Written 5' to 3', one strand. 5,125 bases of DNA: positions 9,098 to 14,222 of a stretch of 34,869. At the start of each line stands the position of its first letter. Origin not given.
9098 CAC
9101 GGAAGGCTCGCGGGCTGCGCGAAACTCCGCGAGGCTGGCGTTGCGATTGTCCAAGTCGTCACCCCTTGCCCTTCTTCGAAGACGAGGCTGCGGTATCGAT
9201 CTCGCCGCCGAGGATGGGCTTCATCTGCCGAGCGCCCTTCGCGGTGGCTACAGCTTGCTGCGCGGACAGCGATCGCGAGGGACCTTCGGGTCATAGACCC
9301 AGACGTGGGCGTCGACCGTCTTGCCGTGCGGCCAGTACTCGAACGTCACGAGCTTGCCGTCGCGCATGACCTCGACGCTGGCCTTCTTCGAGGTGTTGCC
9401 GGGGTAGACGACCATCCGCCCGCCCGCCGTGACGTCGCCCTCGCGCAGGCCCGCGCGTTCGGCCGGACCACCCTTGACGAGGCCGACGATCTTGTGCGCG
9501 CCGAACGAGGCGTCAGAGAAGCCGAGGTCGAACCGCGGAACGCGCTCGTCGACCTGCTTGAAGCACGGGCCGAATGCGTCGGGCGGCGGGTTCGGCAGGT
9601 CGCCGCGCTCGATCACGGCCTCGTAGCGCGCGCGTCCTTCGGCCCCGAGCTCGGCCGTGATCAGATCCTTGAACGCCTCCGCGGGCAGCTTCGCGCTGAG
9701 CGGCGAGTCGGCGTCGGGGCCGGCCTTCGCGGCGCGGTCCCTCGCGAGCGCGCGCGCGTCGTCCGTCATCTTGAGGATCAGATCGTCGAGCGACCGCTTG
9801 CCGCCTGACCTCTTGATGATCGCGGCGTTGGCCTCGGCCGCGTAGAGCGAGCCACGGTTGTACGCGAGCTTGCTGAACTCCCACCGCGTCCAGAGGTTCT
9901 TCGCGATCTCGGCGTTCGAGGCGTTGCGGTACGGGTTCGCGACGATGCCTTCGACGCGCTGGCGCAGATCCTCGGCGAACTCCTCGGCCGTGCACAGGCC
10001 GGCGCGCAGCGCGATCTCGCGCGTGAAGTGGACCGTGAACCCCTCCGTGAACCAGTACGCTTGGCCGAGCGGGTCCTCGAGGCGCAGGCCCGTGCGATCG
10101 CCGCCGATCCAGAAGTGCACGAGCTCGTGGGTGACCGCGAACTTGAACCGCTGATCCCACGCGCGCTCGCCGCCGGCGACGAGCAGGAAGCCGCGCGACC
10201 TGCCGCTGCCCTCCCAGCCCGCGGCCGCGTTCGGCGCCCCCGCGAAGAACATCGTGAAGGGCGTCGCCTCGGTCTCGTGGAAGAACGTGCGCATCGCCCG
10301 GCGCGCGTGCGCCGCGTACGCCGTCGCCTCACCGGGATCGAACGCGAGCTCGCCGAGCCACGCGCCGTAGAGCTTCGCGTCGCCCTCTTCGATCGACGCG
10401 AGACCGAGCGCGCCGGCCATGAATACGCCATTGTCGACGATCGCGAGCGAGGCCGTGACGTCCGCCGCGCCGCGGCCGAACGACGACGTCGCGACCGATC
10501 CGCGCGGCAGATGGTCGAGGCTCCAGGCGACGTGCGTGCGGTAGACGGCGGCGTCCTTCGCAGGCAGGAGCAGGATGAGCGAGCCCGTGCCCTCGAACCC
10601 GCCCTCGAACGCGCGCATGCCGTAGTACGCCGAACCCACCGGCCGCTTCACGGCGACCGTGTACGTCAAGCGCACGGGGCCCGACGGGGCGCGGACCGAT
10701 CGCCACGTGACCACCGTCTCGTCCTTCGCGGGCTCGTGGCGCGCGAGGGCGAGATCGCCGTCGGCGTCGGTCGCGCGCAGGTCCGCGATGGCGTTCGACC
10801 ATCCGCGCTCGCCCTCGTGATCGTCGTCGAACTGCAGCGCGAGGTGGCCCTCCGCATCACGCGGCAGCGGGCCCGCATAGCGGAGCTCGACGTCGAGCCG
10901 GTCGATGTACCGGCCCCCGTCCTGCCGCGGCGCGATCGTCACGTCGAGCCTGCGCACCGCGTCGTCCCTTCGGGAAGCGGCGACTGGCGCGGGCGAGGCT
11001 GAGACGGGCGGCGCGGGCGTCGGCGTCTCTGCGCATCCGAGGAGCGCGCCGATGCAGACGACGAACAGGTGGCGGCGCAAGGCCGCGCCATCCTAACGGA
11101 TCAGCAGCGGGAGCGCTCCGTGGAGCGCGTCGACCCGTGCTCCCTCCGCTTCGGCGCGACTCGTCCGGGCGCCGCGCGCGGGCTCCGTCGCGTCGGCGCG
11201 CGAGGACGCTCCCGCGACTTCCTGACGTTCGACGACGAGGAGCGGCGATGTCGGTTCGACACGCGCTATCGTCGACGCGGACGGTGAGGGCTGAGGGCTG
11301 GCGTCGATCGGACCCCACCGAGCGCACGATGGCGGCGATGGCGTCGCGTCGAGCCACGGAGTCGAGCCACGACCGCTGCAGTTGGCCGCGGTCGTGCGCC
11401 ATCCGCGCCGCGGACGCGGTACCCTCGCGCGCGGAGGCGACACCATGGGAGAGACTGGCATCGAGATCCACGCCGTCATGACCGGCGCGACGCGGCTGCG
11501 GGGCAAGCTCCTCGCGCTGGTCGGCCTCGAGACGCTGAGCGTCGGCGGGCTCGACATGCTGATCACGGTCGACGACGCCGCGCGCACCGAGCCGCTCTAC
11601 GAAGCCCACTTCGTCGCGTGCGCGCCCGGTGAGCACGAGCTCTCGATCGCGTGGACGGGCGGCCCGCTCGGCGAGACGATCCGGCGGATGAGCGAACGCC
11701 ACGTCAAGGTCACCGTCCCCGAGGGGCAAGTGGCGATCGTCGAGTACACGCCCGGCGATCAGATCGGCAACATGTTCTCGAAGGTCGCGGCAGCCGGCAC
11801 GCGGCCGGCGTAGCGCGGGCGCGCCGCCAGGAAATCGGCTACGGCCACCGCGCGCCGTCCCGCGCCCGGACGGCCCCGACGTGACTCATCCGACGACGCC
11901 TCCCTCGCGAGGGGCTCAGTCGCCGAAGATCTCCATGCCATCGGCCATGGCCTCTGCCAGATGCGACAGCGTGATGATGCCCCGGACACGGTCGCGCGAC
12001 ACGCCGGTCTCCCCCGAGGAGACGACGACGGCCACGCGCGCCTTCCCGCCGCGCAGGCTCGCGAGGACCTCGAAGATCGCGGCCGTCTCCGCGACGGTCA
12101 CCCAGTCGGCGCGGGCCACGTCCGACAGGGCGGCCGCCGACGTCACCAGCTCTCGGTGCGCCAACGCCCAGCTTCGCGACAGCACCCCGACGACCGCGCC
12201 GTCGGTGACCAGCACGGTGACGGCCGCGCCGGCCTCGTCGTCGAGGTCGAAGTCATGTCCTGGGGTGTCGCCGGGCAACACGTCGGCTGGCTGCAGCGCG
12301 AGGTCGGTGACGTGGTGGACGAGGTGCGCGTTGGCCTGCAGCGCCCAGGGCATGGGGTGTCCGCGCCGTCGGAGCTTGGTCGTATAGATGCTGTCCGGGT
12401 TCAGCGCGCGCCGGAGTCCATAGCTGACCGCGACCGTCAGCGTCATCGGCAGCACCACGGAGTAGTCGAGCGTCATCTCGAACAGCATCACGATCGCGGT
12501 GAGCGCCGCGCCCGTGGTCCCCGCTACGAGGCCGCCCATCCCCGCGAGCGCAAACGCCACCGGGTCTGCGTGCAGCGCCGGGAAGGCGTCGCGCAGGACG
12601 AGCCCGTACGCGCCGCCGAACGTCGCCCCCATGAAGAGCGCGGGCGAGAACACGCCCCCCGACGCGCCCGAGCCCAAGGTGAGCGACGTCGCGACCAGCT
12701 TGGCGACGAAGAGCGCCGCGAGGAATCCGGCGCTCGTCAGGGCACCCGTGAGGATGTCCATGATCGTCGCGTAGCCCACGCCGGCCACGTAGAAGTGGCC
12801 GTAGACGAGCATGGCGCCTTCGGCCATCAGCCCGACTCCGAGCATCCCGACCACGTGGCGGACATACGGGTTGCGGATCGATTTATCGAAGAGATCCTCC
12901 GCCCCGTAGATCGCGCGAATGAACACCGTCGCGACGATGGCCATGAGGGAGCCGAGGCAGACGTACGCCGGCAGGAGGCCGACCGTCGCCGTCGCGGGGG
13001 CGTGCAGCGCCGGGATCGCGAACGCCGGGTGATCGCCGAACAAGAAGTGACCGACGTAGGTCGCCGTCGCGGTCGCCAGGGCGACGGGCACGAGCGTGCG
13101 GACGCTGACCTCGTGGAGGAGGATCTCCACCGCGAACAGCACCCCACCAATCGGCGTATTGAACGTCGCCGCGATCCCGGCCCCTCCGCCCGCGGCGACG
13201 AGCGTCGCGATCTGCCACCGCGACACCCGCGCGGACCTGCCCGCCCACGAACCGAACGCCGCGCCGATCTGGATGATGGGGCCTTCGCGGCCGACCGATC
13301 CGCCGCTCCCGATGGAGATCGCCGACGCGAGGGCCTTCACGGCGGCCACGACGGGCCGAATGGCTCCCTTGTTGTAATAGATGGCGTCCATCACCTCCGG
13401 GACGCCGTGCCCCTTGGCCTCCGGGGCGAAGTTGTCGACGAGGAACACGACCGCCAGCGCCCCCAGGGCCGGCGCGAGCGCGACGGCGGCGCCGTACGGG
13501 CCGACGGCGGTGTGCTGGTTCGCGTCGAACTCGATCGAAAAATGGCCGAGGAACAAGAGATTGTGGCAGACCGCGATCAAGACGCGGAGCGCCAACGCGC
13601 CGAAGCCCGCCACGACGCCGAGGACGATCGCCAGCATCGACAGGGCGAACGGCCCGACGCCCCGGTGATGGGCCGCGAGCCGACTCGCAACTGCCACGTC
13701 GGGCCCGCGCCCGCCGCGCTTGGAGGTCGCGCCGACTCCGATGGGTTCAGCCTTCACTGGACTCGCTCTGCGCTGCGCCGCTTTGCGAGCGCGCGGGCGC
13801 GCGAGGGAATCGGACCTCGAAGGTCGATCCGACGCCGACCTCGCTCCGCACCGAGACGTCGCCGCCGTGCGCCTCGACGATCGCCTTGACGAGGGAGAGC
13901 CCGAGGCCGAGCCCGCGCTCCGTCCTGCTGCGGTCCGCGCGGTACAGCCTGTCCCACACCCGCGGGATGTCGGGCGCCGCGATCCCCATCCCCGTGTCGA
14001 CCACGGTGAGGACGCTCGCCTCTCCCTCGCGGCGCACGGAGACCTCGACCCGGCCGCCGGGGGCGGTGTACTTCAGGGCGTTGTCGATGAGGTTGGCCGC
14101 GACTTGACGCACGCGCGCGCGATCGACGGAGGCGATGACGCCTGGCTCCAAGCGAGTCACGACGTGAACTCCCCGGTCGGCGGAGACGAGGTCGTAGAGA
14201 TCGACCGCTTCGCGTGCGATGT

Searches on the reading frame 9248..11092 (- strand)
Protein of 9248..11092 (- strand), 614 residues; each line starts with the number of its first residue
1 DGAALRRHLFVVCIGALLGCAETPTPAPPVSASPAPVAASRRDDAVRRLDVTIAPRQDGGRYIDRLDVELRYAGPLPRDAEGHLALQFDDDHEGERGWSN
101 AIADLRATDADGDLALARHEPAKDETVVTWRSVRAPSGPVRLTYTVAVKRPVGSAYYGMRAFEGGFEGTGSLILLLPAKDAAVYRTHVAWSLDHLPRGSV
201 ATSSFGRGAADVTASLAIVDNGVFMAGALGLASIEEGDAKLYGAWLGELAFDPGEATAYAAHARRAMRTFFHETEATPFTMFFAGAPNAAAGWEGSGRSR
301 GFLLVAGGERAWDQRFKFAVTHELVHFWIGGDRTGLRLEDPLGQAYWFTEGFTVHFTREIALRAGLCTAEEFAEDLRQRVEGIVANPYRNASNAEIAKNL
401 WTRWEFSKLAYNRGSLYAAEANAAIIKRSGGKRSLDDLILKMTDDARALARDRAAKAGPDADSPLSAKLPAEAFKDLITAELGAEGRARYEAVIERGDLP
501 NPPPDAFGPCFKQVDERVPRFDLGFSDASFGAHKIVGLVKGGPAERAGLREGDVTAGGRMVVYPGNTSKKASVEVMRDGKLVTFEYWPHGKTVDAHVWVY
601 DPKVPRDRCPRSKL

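Call 38: search_protein_families(library=pfam, proteins=[window:9248-11092:-], max_evalue=0.001)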
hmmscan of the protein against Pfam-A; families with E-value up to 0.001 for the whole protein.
window:9248-11092:- (614 aa): 1 family
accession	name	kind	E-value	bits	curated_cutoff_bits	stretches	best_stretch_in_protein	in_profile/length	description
PF05299.18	Peptidase_M61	-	2.5e-07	31.5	22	1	320-407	6-100/118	M61 glycyl aminopeptidase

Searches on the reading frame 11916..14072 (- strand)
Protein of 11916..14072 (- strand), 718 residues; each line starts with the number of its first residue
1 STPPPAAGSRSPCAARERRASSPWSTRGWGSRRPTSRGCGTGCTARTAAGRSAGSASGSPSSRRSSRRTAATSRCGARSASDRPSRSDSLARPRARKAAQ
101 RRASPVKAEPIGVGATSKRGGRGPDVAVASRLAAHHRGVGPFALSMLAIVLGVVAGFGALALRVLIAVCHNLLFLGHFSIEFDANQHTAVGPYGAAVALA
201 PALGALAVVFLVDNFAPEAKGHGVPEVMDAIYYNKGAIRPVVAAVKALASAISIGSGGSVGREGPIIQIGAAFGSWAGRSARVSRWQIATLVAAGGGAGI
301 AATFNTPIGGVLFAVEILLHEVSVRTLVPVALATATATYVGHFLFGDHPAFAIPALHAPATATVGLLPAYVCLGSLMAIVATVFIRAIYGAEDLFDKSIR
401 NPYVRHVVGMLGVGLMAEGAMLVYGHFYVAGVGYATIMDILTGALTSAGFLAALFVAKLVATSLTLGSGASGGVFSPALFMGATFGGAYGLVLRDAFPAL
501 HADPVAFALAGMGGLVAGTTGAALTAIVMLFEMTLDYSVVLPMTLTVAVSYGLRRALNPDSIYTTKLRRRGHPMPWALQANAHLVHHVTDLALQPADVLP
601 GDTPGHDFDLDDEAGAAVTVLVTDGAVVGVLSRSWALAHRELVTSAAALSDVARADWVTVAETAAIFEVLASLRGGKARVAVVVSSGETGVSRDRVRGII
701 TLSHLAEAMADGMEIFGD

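Call 13: search_protein_families(library=pfam, proteins=[window:11916-14072:-], max_evalue=0.01)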
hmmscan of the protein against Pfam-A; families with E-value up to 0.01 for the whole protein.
window:11916-14072:- (718 aa): 2 families
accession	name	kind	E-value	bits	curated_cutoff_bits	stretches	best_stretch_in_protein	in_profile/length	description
PF00654.25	Voltage_CLC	-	3.3e-90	303.2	24.8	1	204-553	1-344/346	Voltage gated chloride channel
PF00571.33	CBS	-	0.00084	20.1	24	1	650-710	2-56/57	CBS domain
